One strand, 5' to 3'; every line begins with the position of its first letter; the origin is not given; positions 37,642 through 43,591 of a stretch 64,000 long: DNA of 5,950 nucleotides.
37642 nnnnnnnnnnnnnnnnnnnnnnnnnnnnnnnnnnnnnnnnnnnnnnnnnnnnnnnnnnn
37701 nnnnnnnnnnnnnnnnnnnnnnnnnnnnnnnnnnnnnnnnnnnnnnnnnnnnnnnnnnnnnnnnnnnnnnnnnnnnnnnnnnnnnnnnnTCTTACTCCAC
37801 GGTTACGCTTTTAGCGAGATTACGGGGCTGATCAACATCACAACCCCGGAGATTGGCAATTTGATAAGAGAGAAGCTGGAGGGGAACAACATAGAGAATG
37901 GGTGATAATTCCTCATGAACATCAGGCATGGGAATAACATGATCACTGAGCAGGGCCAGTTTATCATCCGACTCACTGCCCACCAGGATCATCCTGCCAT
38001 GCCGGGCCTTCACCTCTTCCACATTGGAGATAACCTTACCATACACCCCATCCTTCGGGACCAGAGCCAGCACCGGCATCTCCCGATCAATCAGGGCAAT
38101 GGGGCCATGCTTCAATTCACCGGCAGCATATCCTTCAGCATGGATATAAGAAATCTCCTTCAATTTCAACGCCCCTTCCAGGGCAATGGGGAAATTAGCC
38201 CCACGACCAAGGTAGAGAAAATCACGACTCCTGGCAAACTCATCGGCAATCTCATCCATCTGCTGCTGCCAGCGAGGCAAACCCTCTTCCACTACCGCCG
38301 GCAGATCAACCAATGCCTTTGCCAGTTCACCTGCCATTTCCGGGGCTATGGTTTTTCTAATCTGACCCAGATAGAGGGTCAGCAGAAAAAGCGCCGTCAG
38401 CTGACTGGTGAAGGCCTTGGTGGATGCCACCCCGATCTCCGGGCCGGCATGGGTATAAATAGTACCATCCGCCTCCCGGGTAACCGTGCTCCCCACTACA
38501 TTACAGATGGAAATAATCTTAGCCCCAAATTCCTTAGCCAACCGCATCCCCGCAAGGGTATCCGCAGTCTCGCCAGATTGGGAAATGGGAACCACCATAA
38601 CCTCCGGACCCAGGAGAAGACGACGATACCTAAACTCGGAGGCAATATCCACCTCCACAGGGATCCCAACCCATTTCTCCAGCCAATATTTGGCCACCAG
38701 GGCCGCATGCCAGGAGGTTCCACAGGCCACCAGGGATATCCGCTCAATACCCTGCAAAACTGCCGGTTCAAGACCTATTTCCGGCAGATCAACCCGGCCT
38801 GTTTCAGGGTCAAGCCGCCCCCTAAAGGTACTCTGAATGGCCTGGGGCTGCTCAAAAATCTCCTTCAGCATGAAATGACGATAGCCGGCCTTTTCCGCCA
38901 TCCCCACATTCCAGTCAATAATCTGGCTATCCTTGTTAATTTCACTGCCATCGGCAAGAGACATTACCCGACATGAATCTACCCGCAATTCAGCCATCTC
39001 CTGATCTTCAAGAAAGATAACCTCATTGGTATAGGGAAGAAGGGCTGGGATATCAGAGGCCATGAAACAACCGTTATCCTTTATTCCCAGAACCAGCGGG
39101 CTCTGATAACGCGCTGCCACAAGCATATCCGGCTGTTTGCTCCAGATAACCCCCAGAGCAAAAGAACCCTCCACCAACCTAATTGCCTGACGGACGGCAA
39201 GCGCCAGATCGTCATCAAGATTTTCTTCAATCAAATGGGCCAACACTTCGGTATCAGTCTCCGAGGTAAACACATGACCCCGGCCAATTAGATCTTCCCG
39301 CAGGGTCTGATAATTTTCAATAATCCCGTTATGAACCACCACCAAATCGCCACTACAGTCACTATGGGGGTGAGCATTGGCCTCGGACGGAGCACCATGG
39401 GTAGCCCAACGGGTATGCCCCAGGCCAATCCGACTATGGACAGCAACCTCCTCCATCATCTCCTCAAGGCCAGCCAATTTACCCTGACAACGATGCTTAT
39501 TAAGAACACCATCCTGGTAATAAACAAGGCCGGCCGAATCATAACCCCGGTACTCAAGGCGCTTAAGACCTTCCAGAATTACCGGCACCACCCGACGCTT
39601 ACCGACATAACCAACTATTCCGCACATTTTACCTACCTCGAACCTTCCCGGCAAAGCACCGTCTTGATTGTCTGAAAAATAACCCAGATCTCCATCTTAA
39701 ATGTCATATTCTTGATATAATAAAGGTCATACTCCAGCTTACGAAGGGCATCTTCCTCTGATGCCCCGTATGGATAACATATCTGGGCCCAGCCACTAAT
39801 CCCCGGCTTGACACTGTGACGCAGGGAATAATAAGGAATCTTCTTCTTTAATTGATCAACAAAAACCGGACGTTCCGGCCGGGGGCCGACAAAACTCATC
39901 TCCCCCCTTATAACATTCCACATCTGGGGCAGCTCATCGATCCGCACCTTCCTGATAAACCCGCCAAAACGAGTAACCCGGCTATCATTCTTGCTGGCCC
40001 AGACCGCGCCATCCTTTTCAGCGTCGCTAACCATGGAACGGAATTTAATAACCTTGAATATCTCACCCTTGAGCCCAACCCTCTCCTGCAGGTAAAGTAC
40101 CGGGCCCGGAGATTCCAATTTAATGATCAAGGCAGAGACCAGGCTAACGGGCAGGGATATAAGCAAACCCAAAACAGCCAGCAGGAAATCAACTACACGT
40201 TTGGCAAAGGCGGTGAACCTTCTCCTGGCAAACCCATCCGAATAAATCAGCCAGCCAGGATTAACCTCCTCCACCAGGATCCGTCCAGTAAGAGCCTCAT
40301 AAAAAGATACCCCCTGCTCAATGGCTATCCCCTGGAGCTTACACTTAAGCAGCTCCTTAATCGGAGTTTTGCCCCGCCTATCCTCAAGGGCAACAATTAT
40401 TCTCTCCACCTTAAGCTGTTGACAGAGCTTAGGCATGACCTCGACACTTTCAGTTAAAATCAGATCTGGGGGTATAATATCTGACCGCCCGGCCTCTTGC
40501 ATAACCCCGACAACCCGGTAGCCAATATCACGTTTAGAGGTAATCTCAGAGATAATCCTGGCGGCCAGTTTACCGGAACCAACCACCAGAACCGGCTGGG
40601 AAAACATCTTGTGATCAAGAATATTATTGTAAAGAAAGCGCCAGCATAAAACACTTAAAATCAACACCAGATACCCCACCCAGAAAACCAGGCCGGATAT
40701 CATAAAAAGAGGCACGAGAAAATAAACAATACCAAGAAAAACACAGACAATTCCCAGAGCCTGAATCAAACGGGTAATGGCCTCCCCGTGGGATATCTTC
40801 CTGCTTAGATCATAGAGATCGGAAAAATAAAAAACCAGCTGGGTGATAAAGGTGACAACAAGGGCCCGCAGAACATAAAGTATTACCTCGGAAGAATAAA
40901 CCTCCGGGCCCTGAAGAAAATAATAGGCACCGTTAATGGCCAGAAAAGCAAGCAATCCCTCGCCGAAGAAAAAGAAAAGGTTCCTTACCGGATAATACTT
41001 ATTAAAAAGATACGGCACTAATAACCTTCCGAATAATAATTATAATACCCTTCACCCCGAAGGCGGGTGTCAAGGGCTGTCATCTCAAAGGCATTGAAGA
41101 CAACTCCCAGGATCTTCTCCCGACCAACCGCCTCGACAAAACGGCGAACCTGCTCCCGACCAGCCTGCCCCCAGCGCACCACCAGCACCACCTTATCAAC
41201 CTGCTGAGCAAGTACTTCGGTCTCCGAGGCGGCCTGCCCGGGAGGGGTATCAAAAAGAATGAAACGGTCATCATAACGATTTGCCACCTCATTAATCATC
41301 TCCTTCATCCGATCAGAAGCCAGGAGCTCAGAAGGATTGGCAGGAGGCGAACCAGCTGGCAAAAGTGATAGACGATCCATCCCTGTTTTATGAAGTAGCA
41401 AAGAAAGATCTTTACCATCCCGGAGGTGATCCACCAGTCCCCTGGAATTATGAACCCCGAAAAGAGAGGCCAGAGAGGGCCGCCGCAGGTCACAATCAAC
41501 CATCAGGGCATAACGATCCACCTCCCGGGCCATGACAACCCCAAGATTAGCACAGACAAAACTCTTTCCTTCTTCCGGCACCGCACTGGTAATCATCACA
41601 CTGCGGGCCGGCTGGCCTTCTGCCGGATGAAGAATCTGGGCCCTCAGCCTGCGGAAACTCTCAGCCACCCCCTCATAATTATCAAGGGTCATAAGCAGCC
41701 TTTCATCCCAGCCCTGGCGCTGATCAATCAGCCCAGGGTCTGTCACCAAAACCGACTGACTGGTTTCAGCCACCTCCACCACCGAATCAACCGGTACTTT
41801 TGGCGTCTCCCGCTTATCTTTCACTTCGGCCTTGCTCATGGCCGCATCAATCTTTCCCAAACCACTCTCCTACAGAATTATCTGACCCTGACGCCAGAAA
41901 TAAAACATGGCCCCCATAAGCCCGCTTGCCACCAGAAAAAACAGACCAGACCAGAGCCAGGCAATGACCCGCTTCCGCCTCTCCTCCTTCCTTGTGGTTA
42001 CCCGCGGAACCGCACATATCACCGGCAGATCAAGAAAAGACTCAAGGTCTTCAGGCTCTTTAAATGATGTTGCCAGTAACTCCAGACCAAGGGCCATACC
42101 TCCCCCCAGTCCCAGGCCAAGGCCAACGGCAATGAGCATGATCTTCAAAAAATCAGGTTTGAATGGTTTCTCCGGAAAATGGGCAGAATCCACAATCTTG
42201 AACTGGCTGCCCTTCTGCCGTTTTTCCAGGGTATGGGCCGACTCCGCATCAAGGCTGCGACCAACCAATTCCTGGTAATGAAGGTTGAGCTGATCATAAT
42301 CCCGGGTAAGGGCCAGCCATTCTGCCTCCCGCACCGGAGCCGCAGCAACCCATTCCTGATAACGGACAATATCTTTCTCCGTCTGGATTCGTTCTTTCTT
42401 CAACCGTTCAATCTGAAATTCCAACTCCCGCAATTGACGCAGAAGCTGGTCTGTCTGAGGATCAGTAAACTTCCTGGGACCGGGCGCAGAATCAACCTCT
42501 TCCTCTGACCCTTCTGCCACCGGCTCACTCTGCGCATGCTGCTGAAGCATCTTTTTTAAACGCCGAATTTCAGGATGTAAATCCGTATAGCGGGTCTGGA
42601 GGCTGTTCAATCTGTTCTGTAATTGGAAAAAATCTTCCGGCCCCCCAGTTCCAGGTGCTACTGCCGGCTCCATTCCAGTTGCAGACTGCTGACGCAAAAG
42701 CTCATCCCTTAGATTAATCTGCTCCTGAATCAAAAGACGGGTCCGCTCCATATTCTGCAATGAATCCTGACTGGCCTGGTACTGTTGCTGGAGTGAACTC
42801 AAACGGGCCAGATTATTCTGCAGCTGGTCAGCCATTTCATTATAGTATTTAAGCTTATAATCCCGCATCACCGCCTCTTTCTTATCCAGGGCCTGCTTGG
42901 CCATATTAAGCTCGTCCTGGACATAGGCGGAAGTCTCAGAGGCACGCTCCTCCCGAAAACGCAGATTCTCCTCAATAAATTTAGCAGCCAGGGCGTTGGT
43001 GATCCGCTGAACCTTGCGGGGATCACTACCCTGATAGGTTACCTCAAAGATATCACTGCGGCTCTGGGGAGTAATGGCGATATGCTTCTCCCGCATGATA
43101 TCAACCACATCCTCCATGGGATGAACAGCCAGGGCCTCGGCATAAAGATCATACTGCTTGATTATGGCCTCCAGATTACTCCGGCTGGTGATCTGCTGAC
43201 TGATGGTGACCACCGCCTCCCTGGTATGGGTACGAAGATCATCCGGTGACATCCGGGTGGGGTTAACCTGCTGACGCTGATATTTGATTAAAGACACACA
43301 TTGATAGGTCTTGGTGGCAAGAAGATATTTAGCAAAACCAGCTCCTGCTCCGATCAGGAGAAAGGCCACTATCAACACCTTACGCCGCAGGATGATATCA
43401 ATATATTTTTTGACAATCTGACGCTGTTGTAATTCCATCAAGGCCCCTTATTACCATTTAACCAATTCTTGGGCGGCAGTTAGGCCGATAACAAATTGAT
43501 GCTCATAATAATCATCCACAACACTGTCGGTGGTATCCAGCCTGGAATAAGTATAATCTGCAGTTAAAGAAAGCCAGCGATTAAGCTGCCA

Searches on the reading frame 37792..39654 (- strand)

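Call 59: search_protein_families(library=ncbifam, proteins=[window:37792-39654:-], max_evalue=1e-8)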
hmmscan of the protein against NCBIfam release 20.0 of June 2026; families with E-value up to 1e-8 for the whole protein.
window:37792-39654:- (620 aa): 11 families
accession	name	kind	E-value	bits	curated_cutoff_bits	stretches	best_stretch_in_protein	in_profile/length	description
NF001484.0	PRK00331.1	subfamily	8.9e-250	830.2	381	1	10-620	1-601/601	isomerizing glutamine--fructose-6-phosphate transaminase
TIGR01135.1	glmS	equivalog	9.1e-248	823.7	418.05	1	11-620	1-607/607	glutamine--fructose-6-phosphate transaminase (isomerizing)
NF046059.1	NagB_SO3506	equivalog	1.6e-38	132.8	430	1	306-615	41-325/330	glucosamine-6-phosphate deaminase NagB-II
TIGR01134.1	purF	equivalog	3.8e-27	95.7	350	1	11-208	1-201/432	amidophosphoribosyltransferase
NF041128.1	glucosaP_deam_GlmD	equivalog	4.4e-25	88.6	580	1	305-617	33-321/323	glucosamine-6-phosphate deaminase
TIGR01536.1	asn_synth_AEB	equivalog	1.1e-16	60.9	267.1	1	11-222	1-183/517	asparagine synthase (glutamine-hydrolyzing)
NF008481.0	PRK11382.1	equivalog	8.7e-13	48.1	430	1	296-611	37-332/340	fructoselysine 6-phosphate deglycase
TIGR03104.1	trio_amidotrans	equivalog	1.8e-12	46.3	570.1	1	71-206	38-166/589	N-acetylglutaminylglutamine amidotransferase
NF006949.0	PRK09431.1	equivalog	3.5e-11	42.3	499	1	69-212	37-172/554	asparagine synthase B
NF040776.2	AlsR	equivalog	1.6e-10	40.4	400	0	348-404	174-230/279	transcriptional repressor AlsR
TIGR03108.1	eps_aminotran_1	hypoth_equivalog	2.7e-10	39.6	816.9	1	68-205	36-166/628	XrtA/PEP-CTERM system amidotransferase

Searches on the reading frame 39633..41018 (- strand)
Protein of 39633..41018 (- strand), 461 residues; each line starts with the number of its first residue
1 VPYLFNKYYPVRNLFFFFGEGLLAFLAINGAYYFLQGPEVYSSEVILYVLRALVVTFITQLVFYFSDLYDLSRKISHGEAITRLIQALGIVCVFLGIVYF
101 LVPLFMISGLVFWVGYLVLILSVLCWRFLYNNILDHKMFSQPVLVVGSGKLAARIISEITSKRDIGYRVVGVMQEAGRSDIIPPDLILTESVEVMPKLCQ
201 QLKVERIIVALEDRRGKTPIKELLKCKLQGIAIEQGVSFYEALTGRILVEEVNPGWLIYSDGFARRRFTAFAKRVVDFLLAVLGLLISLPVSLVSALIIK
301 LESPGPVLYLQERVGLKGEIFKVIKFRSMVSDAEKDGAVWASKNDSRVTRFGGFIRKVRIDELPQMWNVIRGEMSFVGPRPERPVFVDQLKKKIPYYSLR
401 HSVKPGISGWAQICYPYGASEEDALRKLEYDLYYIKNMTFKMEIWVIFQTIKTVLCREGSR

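Call 59: search_protein_families(library=ncbifam, proteins=[window:39633-41018:-], max_evalue=1e-8)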
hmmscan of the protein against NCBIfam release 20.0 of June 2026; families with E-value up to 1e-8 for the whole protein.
window:39633-41018:- (461 aa): 10 families
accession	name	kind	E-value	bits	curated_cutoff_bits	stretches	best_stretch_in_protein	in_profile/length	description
TIGR03013.1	EpsB_2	subfamily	6.1e-143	477.1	393.35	1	39-461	22-443/443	TIGR03013 family XrtA/PEP-CTERM system glycosyltransferase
TIGR03025.1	EPS_sugtrans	subfamily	5.4e-121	404.9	295.55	1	39-460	20-444/445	exopolysaccharide biosynthesis polyprenyl glycosylphosphotransferase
TIGR03023.1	WcaJ_sugtrans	equivalog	2.1e-97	327.3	410.75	1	25-456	8-448/453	undecaprenyl-phosphate glucose phosphotransferase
TIGR03022.1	WbaP_sugtrans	subfamily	6.7e-65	220.1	403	1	27-460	12-455/456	undecaprenyl-phosphate galactose phosphotransferase WbaP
NF007518.0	PRK10124.1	equivalog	1.3e-54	185.7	684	1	47-451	47-454/464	undecaprenyl-phosphate glucose phosphotransferase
NF050817.1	PolSacchBiosHfsE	equivalog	1.2e-49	169.3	750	1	51-455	50-460/467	polysaccharide biosynthesis protein HfsE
NF041877.1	EPS_EpsZ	equivalog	8.4e-41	140.1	800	1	84-459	79-457/459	exopolysaccharide biosynthesis polyisoprenyl-phosphate hexose-1-phosphate transferase EpsZ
NF052601.1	undeca_RfbP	equivalog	1.6e-40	138.9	330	1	268-456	40-237/244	undecaprenyl-phosphate galactose phosphotransferase family protein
NF011751.0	PRK15204.1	equivalog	2.1e-33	115.7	907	1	76-460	82-475/476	undecaprenyl-phosphate galactose phosphotransferase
NF045514.1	glycotran_HepC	equivalog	2.6e-25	89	140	1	267-381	111-211/220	heterocyst development glycosyltransferase HepC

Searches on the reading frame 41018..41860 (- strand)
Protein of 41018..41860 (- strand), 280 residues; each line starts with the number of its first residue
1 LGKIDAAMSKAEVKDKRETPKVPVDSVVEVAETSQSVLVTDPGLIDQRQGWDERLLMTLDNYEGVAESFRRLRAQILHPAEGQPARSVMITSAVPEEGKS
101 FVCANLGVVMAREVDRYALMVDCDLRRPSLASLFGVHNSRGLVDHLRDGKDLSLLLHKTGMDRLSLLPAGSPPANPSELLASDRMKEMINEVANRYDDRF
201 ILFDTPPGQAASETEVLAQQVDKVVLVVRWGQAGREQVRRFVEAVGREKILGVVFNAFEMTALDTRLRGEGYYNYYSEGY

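Call 59: search_protein_families(library=ncbifam, proteins=[window:41018-41860:-], max_evalue=1e-8)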
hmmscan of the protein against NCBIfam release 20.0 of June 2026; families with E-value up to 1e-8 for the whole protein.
window:41018-41860:- (280 aa): 6 families
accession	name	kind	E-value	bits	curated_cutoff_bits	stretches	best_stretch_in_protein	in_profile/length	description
TIGR03018.1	pepcterm_TyrKin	hypoth_equivalog_domain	1.9e-62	210.3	230.65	1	61-256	7-207/207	XrtA-associated tyrosine autokinase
TIGR01007.1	eps_fam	subfamily_domain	2e-37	128.7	108.05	1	67-276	1-203/204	polysaccharide biosynthesis tyrosine autokinase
NF008568.0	PRK11519.1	equivalog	1.8e-33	115.7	1068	1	56-275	496-713/720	tyrosine-protein kinase Wzc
TIGR01005.1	eps_transp_fam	subfamily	1.2e-29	103.1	411.7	1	66-276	527-735/754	exopolysaccharide transport protein family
TIGR03029.1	EpsG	equivalog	2.2e-28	99.2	313.8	1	41-235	59-250/274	chain length determinant protein tyrosine kinase EpsG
NF007350.0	PRK09841.1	equivalog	2.3e-28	98.7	1248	1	63-275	509-720/726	tyrosine-protein kinase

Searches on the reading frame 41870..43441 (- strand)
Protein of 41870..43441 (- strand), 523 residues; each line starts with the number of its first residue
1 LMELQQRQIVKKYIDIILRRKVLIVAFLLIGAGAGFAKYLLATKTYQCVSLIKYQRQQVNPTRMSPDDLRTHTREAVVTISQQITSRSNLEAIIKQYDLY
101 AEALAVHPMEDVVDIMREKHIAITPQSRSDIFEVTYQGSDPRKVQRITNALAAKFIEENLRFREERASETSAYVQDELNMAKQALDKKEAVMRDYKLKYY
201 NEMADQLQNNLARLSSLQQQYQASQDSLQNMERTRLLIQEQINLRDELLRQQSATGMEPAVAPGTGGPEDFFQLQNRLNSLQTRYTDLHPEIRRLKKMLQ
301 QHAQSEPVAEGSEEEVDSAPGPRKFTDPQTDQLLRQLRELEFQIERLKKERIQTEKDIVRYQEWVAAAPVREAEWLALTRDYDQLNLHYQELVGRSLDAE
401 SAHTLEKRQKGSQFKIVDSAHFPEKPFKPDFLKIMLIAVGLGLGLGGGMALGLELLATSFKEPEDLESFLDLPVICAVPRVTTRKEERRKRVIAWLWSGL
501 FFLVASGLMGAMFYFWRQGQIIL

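Call 59: search_protein_families(library=ncbifam, proteins=[window:41870-43441:-], max_evalue=1e-8)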
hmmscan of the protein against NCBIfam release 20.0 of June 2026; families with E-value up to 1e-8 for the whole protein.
window:41870-43441:- (523 aa): 4 families
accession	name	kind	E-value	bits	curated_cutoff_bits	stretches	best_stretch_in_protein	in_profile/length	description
TIGR03007.1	pepcterm_ChnLen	equivalog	1.4e-69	234.7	278.85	1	10-513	3-497/498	XrtA system polysaccharide chain length determinant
TIGR03017.1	EpsF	equivalog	1.9e-16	59.8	422.75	1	118-477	120-442/444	chain length determinant protein EpsF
TIGR01005.1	eps_transp_fam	subfamily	2.2e-16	59.3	411.7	1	96-488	122-487/754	exopolysaccharide transport protein family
NF007350.0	PRK09841.1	equivalog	1.3e-11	43.4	1248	0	347-491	344-486/726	tyrosine-protein kinase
